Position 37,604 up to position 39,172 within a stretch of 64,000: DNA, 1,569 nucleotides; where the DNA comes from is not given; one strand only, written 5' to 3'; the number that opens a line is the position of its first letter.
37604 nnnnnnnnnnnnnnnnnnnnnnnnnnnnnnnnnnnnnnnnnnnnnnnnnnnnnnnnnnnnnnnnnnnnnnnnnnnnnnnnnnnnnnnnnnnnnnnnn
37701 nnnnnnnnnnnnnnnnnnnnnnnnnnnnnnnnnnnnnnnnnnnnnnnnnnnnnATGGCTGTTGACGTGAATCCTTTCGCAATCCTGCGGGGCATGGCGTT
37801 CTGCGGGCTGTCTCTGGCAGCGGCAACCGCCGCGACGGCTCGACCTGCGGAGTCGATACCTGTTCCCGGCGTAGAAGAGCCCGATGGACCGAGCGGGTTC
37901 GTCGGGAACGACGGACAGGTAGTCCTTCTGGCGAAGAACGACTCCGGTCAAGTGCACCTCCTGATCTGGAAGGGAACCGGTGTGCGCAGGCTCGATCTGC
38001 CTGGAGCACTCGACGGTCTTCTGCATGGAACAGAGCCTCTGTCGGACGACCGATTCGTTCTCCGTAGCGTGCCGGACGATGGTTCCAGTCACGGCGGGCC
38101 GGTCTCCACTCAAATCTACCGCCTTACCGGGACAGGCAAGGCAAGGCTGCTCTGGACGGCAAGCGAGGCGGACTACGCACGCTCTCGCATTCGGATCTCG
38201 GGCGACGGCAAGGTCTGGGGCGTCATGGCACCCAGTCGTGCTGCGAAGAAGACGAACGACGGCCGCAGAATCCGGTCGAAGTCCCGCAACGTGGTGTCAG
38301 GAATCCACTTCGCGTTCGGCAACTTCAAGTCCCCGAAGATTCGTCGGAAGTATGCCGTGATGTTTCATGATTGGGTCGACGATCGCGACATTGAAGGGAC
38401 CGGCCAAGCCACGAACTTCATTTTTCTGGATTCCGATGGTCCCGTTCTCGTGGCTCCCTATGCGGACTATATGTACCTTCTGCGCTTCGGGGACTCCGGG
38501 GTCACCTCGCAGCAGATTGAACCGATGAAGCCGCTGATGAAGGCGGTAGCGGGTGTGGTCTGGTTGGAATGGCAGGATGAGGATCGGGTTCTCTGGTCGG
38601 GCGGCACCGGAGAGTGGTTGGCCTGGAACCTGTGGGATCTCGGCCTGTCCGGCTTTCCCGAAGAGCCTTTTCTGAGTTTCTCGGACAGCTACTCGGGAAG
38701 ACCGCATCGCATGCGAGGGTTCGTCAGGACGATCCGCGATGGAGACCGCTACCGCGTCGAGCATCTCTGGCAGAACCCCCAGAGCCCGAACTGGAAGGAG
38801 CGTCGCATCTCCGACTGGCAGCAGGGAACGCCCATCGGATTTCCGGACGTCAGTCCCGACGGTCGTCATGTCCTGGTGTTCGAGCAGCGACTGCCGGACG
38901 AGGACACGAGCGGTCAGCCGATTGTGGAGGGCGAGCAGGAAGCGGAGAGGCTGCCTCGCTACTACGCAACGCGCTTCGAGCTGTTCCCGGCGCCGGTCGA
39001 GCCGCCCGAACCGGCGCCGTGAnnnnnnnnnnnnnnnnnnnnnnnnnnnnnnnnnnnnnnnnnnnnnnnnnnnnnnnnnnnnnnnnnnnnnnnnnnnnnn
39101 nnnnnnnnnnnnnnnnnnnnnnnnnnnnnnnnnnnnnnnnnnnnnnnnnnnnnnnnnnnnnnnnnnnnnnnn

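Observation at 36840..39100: Lower-GC islet: secreted M23 peptidase plus secreted beta-propeller-like partner behind a near-consensus promoter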

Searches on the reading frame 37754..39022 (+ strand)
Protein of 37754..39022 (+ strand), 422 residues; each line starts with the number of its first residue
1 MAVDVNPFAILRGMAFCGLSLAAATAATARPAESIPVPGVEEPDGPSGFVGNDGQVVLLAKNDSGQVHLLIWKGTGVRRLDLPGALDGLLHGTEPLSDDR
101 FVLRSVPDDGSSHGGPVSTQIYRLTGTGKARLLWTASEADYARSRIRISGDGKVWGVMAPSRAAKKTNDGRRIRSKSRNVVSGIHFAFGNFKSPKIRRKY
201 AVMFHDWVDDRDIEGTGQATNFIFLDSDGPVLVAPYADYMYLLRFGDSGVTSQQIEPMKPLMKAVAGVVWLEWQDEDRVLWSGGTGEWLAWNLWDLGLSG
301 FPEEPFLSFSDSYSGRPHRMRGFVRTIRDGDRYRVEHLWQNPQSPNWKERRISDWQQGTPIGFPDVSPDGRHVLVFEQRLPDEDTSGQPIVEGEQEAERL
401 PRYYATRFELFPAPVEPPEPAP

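Call 4: search_protein_families(library=pfam, proteins=[window:37754-39022:+], max_evalue=0.01)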
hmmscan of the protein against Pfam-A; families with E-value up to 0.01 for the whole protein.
window:37754-39022:+ (422 aa): 0 families

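Call 5: search_protein_families(library=ncbifam, proteins=[window:37754-39022:+], max_evalue=1)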
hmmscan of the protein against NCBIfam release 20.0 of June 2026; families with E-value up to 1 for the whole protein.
window:37754-39022:+ (422 aa): 0 families

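Call 7: find_homologous_proteins(query=window:37754-39022:+, max_evalue=0.001)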
Query window:37754-39022:+ (422 aa): 22 proteins with E <= 0.001 among 8000 candidates.
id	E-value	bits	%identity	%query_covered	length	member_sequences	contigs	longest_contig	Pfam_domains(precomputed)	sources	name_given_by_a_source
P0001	4.9e-291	983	100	100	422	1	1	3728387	-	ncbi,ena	-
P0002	2.5e-169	582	62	99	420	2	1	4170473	-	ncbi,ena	-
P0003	2.7e-167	575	62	98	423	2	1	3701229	-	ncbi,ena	-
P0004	2.7e-166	572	61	99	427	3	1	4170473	-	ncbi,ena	-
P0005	1.3e-165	570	61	99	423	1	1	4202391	-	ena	-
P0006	3.6e-160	552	59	99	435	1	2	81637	-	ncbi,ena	-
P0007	6.6e-160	551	61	99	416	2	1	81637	-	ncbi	-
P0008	1.7e-158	546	60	99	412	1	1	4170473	-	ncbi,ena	-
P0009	1.6e-101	359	59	65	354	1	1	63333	-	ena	-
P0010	3.3e-96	341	42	100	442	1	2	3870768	-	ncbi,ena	-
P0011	1.6e-67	246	41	85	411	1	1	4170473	-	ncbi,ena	-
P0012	7.7e-66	241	38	93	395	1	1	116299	-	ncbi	-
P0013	1.4e-63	233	41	88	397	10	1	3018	-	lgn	-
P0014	2.9e-63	232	39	88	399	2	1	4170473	-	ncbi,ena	-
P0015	3.6e-63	232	39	87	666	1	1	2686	-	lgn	-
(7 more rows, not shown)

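Call 9: find_encoding_contigs(protein=P0001, flank=10000, max_places=3)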
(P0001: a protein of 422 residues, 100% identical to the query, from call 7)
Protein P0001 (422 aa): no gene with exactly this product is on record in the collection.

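Call 10: find_encoding_contigs(protein=P0010, flank=10000, max_places=3)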
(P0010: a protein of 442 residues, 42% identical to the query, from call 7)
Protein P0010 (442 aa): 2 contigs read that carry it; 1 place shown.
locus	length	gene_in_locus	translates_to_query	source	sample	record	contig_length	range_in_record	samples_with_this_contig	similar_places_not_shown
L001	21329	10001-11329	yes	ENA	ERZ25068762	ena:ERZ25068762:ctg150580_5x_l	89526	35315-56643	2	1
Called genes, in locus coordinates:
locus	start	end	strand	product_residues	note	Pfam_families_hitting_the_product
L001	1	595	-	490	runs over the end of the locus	PF00512:HisKA, PF02518:HATPase_c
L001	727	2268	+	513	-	PF00496:SBP_bac_5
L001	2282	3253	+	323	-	PF19300:BPD_transp_1_N, PF00528:BPD_transp_1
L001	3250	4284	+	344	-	PF00528:BPD_transp_1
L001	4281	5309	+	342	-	PF02547:Queuosine_synth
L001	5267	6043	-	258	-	PF00731:AIRC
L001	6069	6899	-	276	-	PF02540:NAD_synthase (weak), PF00733:Asn_synthase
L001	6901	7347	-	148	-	-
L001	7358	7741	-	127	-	PF01597:GCV_H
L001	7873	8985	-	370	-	PF01571:GCV_T, PF08669:GCV_T_C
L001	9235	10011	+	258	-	PF01551:Peptidase_M23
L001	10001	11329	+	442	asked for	-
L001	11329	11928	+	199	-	-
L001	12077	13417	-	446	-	PF00675:Peptidase_M16 (weak), PF05193:Peptidase_M16_C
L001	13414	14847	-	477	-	PF00675:Peptidase_M16, PF05193:Peptidase_M16_C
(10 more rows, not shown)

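Call 11: find_encoding_contigs(protein=P0002, flank=10000, max_places=3)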
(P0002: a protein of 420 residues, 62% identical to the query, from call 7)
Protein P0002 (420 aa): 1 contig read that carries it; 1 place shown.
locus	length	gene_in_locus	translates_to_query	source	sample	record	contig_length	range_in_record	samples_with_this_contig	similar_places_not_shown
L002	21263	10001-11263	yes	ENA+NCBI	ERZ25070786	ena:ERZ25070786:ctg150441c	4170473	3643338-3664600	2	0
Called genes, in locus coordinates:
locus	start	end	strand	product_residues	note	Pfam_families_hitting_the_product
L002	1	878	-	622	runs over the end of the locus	PF02771:Acyl-CoA_dh_N, PF02770:Acyl-CoA_dh_M, PF00441:Acyl-CoA_dh_1, PF21343:ACAD9-ACADV_C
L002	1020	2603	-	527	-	PF02538:Hydantoinase_B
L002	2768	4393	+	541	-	PF00501:AMP-binding, PF13193:AMP-binding_C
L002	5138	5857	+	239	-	PF01551:Peptidase_M23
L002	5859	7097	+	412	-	-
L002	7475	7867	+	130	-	-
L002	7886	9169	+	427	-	-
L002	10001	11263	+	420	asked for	-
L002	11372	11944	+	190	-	PF01551:Peptidase_M23 (weak)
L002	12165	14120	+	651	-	-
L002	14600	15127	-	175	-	-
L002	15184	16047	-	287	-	PF20434:BD-FAE, PF07859:Abhydrolase_3, PF00326:Peptidase_S9, PF01738:DLH (weak)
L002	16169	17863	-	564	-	PF01979:Amidohydro_1 (faint)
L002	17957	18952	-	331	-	PF00571:CBS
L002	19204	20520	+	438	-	PF00144:Beta-lactamase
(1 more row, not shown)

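Call 15: find_related_loci(query=A1, collection=genome_contigs, flank=10000)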
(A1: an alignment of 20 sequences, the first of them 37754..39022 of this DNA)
Query A1 (422 aa) in genome_contigs; peptide patterns used: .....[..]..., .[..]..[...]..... (x = any residue, [..] = any of these).
119 stretches matched a pattern; 14 encode a relative of the query (tblastn E <= 1e-3); 13 distinct loci.
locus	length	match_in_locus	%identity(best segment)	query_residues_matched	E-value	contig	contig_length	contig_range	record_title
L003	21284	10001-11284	61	2-420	3e-171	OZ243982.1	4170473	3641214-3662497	MAG: Thermoanaerobaculia bacterium isolate 8c3e8a6b-c03f-4b87-9f33-7e3e6cbd280f genome assembly, chromosome: 1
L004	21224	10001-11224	62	9-416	1e-162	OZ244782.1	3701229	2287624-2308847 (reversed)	MAG: Candidatus Multivoraceae bacterium isolate 3e40288b-8b50-4129-bb98-006f71277a78 genome assembly, chromosome: 1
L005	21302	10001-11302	42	1-422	5e-98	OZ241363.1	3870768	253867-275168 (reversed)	MAG: Thermoanaerobaculia bacterium isolate de5f37eb-6fa9-41ea-8e58-9d05c82dbc85 genome assembly, chromosome: 1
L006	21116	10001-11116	40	11-378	1e-70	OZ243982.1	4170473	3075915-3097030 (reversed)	MAG: Thermoanaerobaculia bacterium isolate 8c3e8a6b-c03f-4b87-9f33-7e3e6cbd280f genome assembly, chromosome: 1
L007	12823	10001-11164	37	8-421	8e-67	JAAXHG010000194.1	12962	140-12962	MAG: Vicinamibacteraceae bacterium isolate Plut_88883 unfiltered_Plut_88883_genomic_contig_256615, whole genome shotgun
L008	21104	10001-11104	37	19-410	2e-66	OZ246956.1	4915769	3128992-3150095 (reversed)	MAG: Thermoanaerobaculia bacterium isolate 44e70480-f7af-46fd-94ad-8fb40e9277de genome assembly, chromosome: 1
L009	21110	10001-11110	37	11-414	5e-65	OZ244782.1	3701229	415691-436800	MAG: Candidatus Multivoraceae bacterium isolate 3e40288b-8b50-4129-bb98-006f71277a78 genome assembly, chromosome: 1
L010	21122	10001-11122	36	19-421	7e-65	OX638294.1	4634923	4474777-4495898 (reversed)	MAG: uncultured Thermoanaerobaculia bacterium isolate 42478a12-5572-4d71-959b-92ffd854a98d genome assembly, chromosome:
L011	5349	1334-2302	41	49-378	7e-62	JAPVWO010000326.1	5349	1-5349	MAG: Candidatus Multivorans thiocomprendens isolate r_rhhh15 Seq326, whole genome shotgun sequence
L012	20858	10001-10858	34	80-387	3e-43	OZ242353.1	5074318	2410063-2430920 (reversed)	MAG: Candidatus Multivorans sp. isolate c55290c9-873c-4a20-8066-ae299be9a5bf genome assembly, chromosome: 1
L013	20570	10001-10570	37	183-377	2e-33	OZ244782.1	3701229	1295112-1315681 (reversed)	MAG: Candidatus Multivoraceae bacterium isolate 3e40288b-8b50-4129-bb98-006f71277a78 genome assembly, chromosome: 1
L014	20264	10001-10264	43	310-410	9e-15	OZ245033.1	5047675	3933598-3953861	MAG: Candidatus Multivorans sp. isolate ccabee53-d9e3-4e52-b566-adb1483e4997 genome assembly, chromosome: 1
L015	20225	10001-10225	31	46-134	2e-4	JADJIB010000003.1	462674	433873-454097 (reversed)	MAG: Candidatus Phosphoribacter hodrii isolate Ega_18-Q3-R5-49_MAXAC.001 tig00001208-10-4620830, whole genome shotgun se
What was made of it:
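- On Horizontally acquired genomic island: All homologues come from one acidobacterial clade, apart from one doubtful 31%-identity fragment (call 15).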

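Call 20: predict_structure(alignment_id=A1)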
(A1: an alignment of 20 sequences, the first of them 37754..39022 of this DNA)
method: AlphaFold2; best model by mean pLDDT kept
length: 422 residues; sequences in the alignment: 20
mean_pLDDT: 80.4   pTM: 0.79
mean pLDDT of the five models: 80.4, 75.2, 74.2, 66.4, 65.9
residues with pLDDT >= 90: 168; 70-90: 152; 50-70: 68; < 50: 34
segments of 3 or more residues with pLDDT < 50: 20-28, 384-397, 419-422
pLDDT, mean of each block of 10 residues (from residue 1): 58 54 45 87 81 94 89 91 88 92 89 84 91 94 89 90 60 55 89 92 77 56 88 87 90 88 70 89 82 78 87 84 92 93 82 92 93 91 48 48 91 69 47
secondary structure, 60 per line:
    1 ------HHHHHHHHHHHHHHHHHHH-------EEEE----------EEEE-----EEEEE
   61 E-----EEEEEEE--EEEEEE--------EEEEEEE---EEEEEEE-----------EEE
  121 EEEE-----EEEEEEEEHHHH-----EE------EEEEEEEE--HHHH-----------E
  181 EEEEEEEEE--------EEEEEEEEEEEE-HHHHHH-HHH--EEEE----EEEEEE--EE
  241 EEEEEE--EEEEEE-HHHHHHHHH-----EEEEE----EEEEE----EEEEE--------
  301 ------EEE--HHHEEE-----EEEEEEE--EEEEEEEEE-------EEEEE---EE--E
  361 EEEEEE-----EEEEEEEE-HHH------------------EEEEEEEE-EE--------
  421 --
elements in order: H7-25 E33-36 E47-50 E56-61 E67-73 E76-81 E90-96 E100-106 E118-124 E130-137 H138-141 E155-162 H165-168 E180-189 E198-209 H211-216 E223-226 E231-236 E239-246 E249-254 H256-264 E270-274 E279-283 E288-292 E307-309 E315-317 E323-329 E332-340 E348-352 E360-366 E372-379 E402-409
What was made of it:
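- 37754..39022 (+): Partner gene: secreted protein modelled as a roughly 7-bladed beta-propeller (signal peptide aa 1-29), the proposed periplasmic immunity protein. Overlaps the M23 gene by 11 nt. AlphaFold2 pLDDT 80.4, pTM 0.79, all-beta (call 20).
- On TolB / PD40 beta-propeller repeat family: AlphaFold2 pLDDT 80.4, all-beta, about 28 strands (call 20).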

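Call 22: search_protein_representatives(alignment_id=A1)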
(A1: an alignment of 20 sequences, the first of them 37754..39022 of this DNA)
Query: 20 sequences, 396 profile positions. Proteins with E-value up to 0.001 (for the whole library): 54; up to 1e-10: 49; up to 1e-30: 37. The best 54 are listed.
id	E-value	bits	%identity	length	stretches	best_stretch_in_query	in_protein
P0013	5.0e-187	637.9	-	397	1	1-395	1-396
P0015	1.7e-161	553.8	-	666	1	3-390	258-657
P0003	6.1e-157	538.8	-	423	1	6-390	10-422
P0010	1.4e-136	471.8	-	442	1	2-390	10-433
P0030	2.1e-101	356.0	-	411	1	14-389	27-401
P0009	2.2e-86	306.5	-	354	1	5-269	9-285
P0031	1.3e-79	284.3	-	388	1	21-389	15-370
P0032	1.1e-75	271.2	-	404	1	5-392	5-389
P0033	4.6e-61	223.1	-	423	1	9-391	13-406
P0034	2.5e-60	220.7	-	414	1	12-387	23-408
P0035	1.2e-59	218.4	-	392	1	10-388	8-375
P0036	1.8e-59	217.9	-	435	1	1-387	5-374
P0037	3.4e-59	217.0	-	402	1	7-390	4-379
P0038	8.6e-56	205.8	-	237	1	169-389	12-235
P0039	1.1e-51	192.2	-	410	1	12-386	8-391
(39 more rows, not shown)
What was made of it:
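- The partner family is confined to this acidobacterial clade (calls 7, 15, 22).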

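Call 42: search_protein_families(library=pfam, proteins=[L013:6183-9500:+, L012:8754-9794:+, L010:8994-9983:+, L004:8521-9069:+, L004:9075-9959:+, L005:11329-11928:+], max_evalue=0.01)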
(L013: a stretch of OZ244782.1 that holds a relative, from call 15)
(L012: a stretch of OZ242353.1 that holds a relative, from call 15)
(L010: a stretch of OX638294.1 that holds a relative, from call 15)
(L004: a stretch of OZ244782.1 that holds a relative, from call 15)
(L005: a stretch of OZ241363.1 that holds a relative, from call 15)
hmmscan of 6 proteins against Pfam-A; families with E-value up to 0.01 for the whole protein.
L013:6183-9500:+ (1105 aa): 3 families
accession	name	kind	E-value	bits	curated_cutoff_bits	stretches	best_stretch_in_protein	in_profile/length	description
PF16158.11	N_BRCA1_IG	-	7.9e-23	81.5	28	3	300-386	8-100/108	Ig-like domain from next to BRCA1 gene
PF01551.29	Peptidase_M23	-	2.3e-16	60.2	28.7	1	991-1076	2-88/96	Peptidase family M23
PF07705.17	CARDB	-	1.6e-05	25.5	22.7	0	296-374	11-80/101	CARDB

L012:8754-9794:+ (346 aa): 1 family
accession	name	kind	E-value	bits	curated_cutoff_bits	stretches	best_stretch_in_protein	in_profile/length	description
PF01551.29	Peptidase_M23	-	2.9e-13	50.3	28.7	1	218-315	2-87/96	Peptidase family M23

L010:8994-9983:+ (329 aa): 1 family
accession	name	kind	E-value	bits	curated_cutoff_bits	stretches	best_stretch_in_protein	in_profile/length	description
PF01551.29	Peptidase_M23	-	2.4e-14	53.7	28.7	1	215-301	2-88/96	Peptidase family M23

L004:8521-9069:+ (182 aa): 0 families

L004:9075-9959:+ (294 aa): 0 families

L005:11329-11928:+ (199 aa): 0 families

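Call 49: search_protein_families(library=phrogs, proteins=[window:37754-39022:+], max_evalue=0.01)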
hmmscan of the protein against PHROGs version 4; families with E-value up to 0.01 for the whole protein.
window:37754-39022:+ (422 aa): 0 families

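Call 50: search_protein_families(library=padloc, proteins=[window:37754-39022:+], max_evalue=0.01)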
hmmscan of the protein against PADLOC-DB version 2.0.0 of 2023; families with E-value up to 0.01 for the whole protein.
window:37754-39022:+ (422 aa): 0 families

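Call 68: fold_search(model_id=the predicted structure, library=pdb)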
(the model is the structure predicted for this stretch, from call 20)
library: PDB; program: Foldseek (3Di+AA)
matches with E <= 10: 1116; with E <= 0.001: 319
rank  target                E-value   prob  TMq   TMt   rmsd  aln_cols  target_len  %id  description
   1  9n73_LH               8.7e-07  1.00  0.33  0.20  15.5       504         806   10  SSU processome maturation and disassembly, State G (released 2025-10-29)
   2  4zb4_B                1.0e-06  1.00  0.41  0.48  16.5       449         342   11  Spliceosome component (released 2016-09-14)
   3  3frx_D                1.1e-06  1.00  0.43  0.54   7.1       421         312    9  Crystal Structure of the Yeast Orthologue of RACK1, Asc1. (released 2009-02-17)
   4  5m8c_B                1.2e-06  1.00  0.42  0.49  16.4       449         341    9  Spliceosome component (released 2018-02-28)
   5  4gq1                  1.8e-06  1.00  0.30  0.34  11.2       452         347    9  Nup37 of S. pombe (released 2012-10-03)
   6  6fhy_A                2.3e-06  1.00  0.24  0.28  12.8       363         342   12  Photorhabdus asymbiotica lectin (PHL) in complex with synthetic C-fucoside (released 2019-01-30)
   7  8xi3_B                2.8e-06  1.00  0.39  0.42  10.3       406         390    9  Structure of mouse SCMC-14-3-3gama complex (released 2024-10-02)
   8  7r81_h2               3.0e-06  1.00  0.39  0.50   8.8       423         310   12  Structure of the translating Neurospora crassa ribosome arrested by cycloheximide (released 2021-12-01)
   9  9fqr_Hy               3.2e-06  1.00  0.45  0.28   8.6       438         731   11  96-nm repeat of axonemal doublet microtubules from bovine sperm (released 2025-03-26)
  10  6u42_5L               3.5e-06  1.00  0.25  0.18  20.7       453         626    9  Natively decorated ciliary doublet microtubule (released 2019-11-13)
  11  7d4i_AG               3.5e-06  0.99  0.19  0.12  21.5       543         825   10  Cryo-EM structure of 90S small ribosomal precursors complex with the DEAH-box RNA helicase Dhr1 (State F) (released 2021-10-06)
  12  3frx_A                4.3e-06  1.00  0.42  0.54   7.2       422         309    9  Crystal Structure of the Yeast Orthologue of RACK1, Asc1. (released 2009-02-17)
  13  9n6z_LH               4.8e-06  1.00  0.31  0.19  16.2       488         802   10  SSU processome maturation and disassembly, State D (released 2025-11-05)
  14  5c9l                  5.0e-06  1.00  0.36  0.41  11.2       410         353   10  Crystal structure of native PLL lectin from Photorhabdus luminescens at 1.65 A resolution (released 2016-10-19)
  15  3fgb_B                5.3e-06  1.00  0.38  0.44  11.0       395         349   12  Crystal structure of the Q89ZH8_BACTN protein from Bacteroides thetaiotaomicron. Northeast Structural Genomics Consort (released 2008-12-23)
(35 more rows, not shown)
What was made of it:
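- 37754..39022 (+): Foldseek gives the same picture (call 68).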

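Call 87: search_dna_similar(query=window:37754-39022:+, collection=plasmids, mode=protein, max_evalue=0.001, max_rows=10)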
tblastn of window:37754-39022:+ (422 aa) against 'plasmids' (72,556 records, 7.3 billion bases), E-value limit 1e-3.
No match.

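Call 88: search_dna_similar(query=window:37754-39022:+, collection=phages, mode=protein, max_evalue=0.001, max_rows=10)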
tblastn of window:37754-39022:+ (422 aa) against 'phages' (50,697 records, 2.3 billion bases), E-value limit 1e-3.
No match.

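Call 90: find_related_loci(query=A1, collection=metagenome_contigs, flank=4000)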
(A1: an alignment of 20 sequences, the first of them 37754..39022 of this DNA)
Query A1 (422 aa) in metagenome_contigs; peptide patterns used: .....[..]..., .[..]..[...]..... (x = any residue, [..] = any of these).
131 stretches matched a pattern; 5 encode a relative of the query (tblastn E <= 1e-3); 5 distinct loci.
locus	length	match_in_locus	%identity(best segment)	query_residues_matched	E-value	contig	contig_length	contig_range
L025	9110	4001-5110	38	19-410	2e-67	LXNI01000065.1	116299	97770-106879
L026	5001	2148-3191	38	19-384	9e-64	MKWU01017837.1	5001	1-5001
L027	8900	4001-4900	39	66-384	1e-57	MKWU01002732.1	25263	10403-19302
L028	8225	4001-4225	31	46-134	4e-5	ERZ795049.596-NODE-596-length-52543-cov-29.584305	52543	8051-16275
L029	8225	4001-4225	31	46-134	4e-5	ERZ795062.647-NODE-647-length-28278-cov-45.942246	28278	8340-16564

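Call 91: find_related_loci(query=A1, collection=viral_contigs, flank=4000)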
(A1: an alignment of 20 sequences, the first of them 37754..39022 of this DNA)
Query A1 (422 aa) in viral_contigs; peptide patterns used: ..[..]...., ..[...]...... (x = any residue, [..] = any of these).
53 stretches matched a pattern, but none encodes a relative of the query by tblastn (E <= 1e-3).
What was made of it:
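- On Horizontally acquired genomic island: No plasmid, phage or viral-contig match (calls 87, 88, 91).
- There is no match in plasmids, phages or viral contigs (calls 87, 88, 91) and no PHROG match for the partner (call 49).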
